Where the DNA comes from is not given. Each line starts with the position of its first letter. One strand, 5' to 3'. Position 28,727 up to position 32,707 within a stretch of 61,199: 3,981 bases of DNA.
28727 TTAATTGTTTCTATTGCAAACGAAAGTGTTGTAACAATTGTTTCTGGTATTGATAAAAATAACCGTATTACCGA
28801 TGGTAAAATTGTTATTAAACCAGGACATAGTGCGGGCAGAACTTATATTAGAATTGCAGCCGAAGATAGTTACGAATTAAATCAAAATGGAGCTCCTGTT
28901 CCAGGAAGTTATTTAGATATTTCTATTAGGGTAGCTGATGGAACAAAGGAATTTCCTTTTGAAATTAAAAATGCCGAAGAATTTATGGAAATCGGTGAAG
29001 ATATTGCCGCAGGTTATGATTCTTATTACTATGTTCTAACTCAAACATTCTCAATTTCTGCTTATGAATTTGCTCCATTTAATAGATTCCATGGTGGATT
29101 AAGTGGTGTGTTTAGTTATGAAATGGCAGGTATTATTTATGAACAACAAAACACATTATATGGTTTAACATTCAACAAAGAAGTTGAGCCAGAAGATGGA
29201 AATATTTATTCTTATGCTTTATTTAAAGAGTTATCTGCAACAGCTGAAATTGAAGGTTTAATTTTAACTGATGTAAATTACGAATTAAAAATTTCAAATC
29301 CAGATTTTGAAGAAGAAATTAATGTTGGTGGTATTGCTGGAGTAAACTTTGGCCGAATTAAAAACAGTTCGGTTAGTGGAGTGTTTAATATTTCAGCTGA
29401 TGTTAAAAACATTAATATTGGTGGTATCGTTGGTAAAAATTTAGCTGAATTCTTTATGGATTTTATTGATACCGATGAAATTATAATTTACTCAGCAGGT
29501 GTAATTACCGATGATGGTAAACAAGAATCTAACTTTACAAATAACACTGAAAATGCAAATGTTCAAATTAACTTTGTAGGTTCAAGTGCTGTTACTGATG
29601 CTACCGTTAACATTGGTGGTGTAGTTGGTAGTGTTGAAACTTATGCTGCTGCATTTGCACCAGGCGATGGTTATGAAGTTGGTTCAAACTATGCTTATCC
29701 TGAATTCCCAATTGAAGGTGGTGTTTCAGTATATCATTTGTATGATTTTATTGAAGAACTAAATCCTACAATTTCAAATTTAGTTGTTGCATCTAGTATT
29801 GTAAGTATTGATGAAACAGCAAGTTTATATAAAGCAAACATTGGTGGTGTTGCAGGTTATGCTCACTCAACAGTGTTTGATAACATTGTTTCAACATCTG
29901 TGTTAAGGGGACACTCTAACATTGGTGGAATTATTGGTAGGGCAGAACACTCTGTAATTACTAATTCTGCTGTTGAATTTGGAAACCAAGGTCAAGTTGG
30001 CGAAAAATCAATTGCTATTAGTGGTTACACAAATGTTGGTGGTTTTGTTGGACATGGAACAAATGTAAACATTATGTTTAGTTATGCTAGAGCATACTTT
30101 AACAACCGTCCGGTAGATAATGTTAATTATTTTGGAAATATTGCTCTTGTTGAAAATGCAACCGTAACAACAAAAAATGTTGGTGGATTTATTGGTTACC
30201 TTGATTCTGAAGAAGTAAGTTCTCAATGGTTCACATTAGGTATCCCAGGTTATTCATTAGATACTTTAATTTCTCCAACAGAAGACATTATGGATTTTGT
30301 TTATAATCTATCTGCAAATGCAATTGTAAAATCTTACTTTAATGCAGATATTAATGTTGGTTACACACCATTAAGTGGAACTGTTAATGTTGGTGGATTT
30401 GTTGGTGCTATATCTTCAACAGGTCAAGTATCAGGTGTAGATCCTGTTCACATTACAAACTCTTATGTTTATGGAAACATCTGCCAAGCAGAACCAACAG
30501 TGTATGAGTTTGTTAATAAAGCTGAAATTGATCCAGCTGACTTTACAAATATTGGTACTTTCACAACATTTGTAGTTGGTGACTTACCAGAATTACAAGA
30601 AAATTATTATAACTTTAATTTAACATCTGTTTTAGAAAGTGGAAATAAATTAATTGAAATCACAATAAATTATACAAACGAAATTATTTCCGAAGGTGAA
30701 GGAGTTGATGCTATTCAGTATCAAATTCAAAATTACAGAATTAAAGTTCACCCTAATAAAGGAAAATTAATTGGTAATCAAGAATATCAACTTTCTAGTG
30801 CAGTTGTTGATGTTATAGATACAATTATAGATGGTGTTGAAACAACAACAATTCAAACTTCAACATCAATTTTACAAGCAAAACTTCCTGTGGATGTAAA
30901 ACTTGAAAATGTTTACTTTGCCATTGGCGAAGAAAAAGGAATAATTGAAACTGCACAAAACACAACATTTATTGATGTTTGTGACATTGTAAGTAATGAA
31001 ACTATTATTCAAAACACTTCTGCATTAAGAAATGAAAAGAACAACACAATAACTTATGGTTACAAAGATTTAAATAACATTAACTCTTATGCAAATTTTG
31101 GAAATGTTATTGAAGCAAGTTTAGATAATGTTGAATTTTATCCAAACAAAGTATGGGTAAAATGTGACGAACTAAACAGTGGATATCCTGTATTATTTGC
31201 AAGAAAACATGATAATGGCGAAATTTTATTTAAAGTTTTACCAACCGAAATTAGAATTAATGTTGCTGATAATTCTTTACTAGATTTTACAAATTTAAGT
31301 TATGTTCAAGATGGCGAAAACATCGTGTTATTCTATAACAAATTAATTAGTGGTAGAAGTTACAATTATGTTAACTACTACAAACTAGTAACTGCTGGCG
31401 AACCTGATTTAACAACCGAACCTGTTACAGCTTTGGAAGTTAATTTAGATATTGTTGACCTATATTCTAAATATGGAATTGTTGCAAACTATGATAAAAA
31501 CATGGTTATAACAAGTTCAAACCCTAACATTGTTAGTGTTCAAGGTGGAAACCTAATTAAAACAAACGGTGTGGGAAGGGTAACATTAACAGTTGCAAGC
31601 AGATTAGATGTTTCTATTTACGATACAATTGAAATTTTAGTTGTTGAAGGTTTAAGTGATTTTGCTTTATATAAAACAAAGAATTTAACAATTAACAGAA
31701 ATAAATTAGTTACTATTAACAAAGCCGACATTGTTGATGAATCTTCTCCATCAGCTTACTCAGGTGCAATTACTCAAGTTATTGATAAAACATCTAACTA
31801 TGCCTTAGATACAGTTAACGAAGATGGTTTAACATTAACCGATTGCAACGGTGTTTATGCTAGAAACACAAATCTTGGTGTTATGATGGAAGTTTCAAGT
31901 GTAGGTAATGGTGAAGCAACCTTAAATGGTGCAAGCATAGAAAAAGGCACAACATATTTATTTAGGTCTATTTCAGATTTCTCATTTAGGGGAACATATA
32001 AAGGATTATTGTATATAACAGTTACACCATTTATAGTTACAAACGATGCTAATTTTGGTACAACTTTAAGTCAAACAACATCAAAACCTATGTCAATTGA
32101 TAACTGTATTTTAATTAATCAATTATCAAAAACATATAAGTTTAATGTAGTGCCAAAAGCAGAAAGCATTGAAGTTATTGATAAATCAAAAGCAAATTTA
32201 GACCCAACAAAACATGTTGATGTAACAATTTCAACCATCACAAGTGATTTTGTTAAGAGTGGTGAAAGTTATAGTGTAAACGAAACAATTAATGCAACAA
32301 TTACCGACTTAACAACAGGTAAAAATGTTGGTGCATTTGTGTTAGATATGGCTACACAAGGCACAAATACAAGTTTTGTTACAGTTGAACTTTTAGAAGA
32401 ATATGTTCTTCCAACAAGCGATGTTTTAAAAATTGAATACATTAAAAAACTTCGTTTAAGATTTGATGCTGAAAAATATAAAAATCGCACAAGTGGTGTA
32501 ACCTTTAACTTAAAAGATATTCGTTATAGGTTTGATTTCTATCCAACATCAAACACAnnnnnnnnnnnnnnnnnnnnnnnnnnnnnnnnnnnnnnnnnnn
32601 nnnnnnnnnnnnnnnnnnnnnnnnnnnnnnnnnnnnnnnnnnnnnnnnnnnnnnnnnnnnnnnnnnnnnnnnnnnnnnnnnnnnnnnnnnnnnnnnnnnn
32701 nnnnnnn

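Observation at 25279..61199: Tandem pair of ~6,000-aa paralogous giant lipoprotein genes fills 58% of the window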

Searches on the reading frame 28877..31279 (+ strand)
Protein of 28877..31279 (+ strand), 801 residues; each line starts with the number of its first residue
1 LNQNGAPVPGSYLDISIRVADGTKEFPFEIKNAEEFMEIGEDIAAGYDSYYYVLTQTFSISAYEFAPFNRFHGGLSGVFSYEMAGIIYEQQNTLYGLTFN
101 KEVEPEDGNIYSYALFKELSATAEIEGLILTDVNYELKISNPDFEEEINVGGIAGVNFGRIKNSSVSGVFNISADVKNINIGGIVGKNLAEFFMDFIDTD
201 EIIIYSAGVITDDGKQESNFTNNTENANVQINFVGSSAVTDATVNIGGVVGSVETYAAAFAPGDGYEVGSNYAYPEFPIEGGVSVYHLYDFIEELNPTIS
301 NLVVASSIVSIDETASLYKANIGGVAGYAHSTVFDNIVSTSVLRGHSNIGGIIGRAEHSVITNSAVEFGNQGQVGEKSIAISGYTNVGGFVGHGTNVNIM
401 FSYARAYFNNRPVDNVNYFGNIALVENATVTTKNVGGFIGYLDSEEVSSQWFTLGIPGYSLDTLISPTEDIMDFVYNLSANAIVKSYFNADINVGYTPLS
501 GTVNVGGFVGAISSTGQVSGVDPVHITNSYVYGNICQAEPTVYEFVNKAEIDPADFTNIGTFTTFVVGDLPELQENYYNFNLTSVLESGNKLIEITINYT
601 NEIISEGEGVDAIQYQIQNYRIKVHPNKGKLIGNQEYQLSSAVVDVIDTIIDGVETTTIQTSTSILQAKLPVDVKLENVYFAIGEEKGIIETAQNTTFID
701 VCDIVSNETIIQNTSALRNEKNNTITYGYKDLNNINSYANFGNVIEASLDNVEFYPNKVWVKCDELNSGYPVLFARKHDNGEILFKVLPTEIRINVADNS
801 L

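Call 84: predict_structure(alignment_id=A9)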
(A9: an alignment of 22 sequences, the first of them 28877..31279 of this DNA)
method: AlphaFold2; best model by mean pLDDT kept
length: 801 residues; sequences in the alignment: 22
mean_pLDDT: 61.6   pTM: 0.66
mean pLDDT of the five models: 61.6, 59.9, 59.9, 59.3, 58.8
residues with pLDDT >= 90: 204; 70-90: 156; 50-70: 92; < 50: 349
segments of 3 or more residues with pLDDT < 50: 1-7, 217-221, 259-289, 372-375, 409-414, 448-477, 539-801
pLDDT, mean of each block of 10 residues (from residue 1): 47 65 92 88 72 96 86 94 86 93 72 92 94 91 85 95 94 87 94 61 72 61 66 68 87 74 44 43 47 72 88 60 95 90 90 94 86 57 93 93 77 59 86 93 67 38 42 50 88 80 89 67 78 69 34 28 25 31 25 26 31 26 26 30 32 37 27 26 26 24 25 30 34 28 31 37 38 41 38 30 28
secondary structure, 60 per line:
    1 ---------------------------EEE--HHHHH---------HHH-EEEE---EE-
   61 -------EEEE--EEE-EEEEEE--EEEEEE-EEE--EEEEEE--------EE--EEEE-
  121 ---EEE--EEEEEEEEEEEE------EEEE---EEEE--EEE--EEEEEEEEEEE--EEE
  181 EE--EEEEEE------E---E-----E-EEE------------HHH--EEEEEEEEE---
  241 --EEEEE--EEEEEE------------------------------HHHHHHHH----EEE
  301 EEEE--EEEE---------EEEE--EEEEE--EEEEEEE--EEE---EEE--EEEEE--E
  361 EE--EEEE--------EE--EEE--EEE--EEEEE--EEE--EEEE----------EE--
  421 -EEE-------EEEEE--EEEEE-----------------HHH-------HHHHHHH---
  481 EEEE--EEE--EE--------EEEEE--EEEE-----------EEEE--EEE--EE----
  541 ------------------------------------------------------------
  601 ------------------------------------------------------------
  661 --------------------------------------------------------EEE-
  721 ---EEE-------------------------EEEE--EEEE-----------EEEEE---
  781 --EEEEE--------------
elements in order (helices of 4 or more, strands of 3 or more residues): E28-30 H33-37 E51-54 E68-71 E74-76 E78-83 E86-91 E93-95 E98-103 E116-119 E124-126 E129-140 E147-150 E154-157 E160-162 E165-175 E178-182 E185-190 E209-211 E229-237 E243-247 E250-255 H286-293 E298-304 E307-310 E320-323 E326-330 E333-339 E342-344 E348-350 E353-357 E360-362 E365-368 E381-383 E386-388 E391-395 E398-400 E403-406 E422-424 E432-436 E439-443 H471-477 E481-484 E487-489 E502-506 E509-512 E524-527 E530-532 E717-719 E724-726 E752-755 E758-761 E773-777 E783-787

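Call 87: fold_search(model_id=the predicted structure, library=pdb)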
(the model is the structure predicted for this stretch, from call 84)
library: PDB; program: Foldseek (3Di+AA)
matches with E <= 10: 93; with E <= 0.001: 0
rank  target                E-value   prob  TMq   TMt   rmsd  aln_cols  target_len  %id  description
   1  3n6z                  1.5e-03  1.00  0.19  0.40  10.9       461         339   12  Crystal structure of a putative immunoglobulin A1 protease (BACOVA_03286) from Bacteroides ovatus at 1.30 A resolution (released 2010-07-21)
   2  7uvl_P                2.0e-03  1.00  0.22  0.14   9.8       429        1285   13  IgA1 Protease with IgA1 substrate (released 2022-11-23)
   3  7uvk                  2.5e-02  0.99  0.21  0.14  10.5       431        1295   15  G. haemolysans IgA1 protease (released 2022-11-23)
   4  4xn0                  5.7e-02  0.15  0.12  0.15  19.3       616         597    8  Tailspike protein mutant E372A of E. coli bacteriophage HK620 (released 2016-01-27)
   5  2x85_A                6.5e-02  0.28  0.17  0.22  17.6       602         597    7  Tailspike protein of E. coli bacteriophage HK620 in complex with hexasaccharide (released 2011-03-23)
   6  8ikw_B                6.5e-02  0.18  0.13  0.22  19.4       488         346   11  A complex structure of PGIP-PG (released 2024-02-07)
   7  4c2l_A                7.9e-02  0.13  0.12  0.20  18.9       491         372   10  Crystal structure of endo-xylogalacturonan hydrolase from Aspergillus tubingensis (released 2013-09-25)
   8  6xja_P                1.1e-01  0.94  0.20  0.13  11.0       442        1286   13  Streptococcus Pneumoniae IgA1 Protease with IgA1 substrate (released 2021-01-20)
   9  3jur_A                1.1e-01  0.15  0.13  0.19  17.4       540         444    6  The crystal structure of a hyperthermoactive Exopolygalacturonase from Thermotoga maritima (released 2009-11-17)
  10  6xjb                  1.1e-01  0.97  0.21  0.14  12.9       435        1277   15  IgA1 Protease (released 2020-12-09)
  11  4xla_A                1.2e-01  0.28  0.17  0.21  15.3       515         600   11  Tailspike protein mutant D339A of E. coli bacteriophage HK620 IN COMPLEX WITH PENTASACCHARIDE (released 2016-01-20)
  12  7xzb_A                1.2e-01  0.25  0.17  0.27  16.9       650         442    8  Mutant (Y242A) of the N-terminal domain of fucoidan lyase FdlA (released 2022-09-28)
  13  7xzd_A                1.2e-01  0.18  0.17  0.25  16.4       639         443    8  Mutant (F179A) of the N-terminal domain of fucoidan lyase FdlA (released 2022-09-28)
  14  6g0x_A                1.5e-01  0.14  0.15  0.19  18.6       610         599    7  TAILSPIKE PROTEIN OF E. COLI BACTERIOPHAGE HK620 IN COMPLEX WITH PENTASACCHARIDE (released 2018-04-04)
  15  5w6f_A                1.6e-01  0.14  0.13  0.16  14.7       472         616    9  Crystal structure of Bacteriophage CBA120 tailspike protein 3 (TSP3, orf212) (released 2018-10-24)
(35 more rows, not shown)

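Call 116: fold_search(model_id=the predicted structure, library=viral)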
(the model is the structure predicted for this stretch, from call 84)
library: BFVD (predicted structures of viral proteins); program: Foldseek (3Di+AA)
matches with E <= 10: 87; with E <= 0.001: 4
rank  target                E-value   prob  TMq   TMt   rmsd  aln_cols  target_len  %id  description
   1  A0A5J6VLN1            1.1e-07  1.00  0.23  0.32  11.5       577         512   11  Uncharacterized protein [Megaviridae environmental sample]
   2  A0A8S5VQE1            6.7e-06  1.00  0.23  0.32  11.7       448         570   16  (no name in the UniProt tables at hand)
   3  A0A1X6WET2            7.0e-06  0.99  0.16  0.12  32.6       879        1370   11  (no name in the UniProt tables at hand)
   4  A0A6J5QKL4            7.7e-05  0.84  0.12  0.10  34.6       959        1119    9  Right handed beta helix region [uncultured Caudovirales phage]
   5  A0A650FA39            1.3e-03  0.30  0.09  0.07  34.9       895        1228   11  (no name in the UniProt tables at hand)
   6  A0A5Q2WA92            6.0e-03  0.47  0.14  0.10  27.9       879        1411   10  (no name in the UniProt tables at hand)
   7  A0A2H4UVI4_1          7.9e-03  0.16  0.10  0.07  56.4      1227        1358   10  Membrane associated protein [Bodo saltans virus]
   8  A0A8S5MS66            8.6e-03  0.72  0.12  0.18  21.0       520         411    8  Endopolygalacturonase (Fragment) [Podoviridae sp. ctV3c15]
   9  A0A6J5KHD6            2.7e-02  0.33  0.16  0.14  28.3       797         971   11  Pectate lyase superfamily protein [uncultured Caudovirales phage]
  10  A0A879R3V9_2          2.7e-02  0.09  0.07  0.07  27.9       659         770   10  Uncharacterized protein [Synechococcus phage S-SRM01]
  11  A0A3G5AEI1            3.8e-02  0.23  0.08  0.10  40.9       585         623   14  DUF3494 domain-containing protein [Hyperionvirus sp.]
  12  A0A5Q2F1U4            4.6e-02  0.13  0.10  0.10  34.0       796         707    9  Uncharacterized protein [Serratia phage JS26]
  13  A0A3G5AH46            4.8e-02  0.15  0.14  0.11  20.6       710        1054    9  Uncharacterized protein [Sylvanvirus sp.]
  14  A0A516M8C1            5.2e-02  0.16  0.10  0.15  26.1       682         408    9  (no name in the UniProt tables at hand)
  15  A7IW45                5.2e-02  0.11  0.10  0.08  31.6       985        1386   11  Uncharacterized protein B170R [Paramecium bursaria Chlorella virus NY2A]
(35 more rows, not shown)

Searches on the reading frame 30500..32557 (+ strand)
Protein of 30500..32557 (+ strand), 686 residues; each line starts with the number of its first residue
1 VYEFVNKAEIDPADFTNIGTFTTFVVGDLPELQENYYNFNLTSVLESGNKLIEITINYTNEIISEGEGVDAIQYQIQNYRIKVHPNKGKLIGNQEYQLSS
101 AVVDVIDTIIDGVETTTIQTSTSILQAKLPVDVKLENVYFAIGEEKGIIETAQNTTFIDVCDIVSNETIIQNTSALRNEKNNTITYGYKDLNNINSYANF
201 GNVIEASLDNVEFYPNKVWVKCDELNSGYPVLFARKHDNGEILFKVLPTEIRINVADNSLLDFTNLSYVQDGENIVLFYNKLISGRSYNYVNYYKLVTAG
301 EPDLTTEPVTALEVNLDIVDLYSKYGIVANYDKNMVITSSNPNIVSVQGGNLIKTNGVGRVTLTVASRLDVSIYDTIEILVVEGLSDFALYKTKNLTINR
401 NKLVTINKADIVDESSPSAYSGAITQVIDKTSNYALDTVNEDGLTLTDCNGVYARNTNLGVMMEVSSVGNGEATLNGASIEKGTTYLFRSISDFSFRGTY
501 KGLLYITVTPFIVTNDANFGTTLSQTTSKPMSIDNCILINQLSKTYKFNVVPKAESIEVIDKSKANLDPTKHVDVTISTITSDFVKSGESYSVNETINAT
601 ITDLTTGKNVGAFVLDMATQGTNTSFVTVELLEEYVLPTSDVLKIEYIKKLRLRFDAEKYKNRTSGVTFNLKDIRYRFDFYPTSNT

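Call 113: search_protein_families(library=pfam, proteins=[window:30500-32557:+], max_evalue=5)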
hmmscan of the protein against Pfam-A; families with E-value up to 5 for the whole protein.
window:30500-32557:+ (686 aa): 1 family
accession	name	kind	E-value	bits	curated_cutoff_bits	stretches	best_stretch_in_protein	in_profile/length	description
PF22076.2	Cep192_D6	-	0.22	12.2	35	1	526-587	16-75/101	Cep192 domain 6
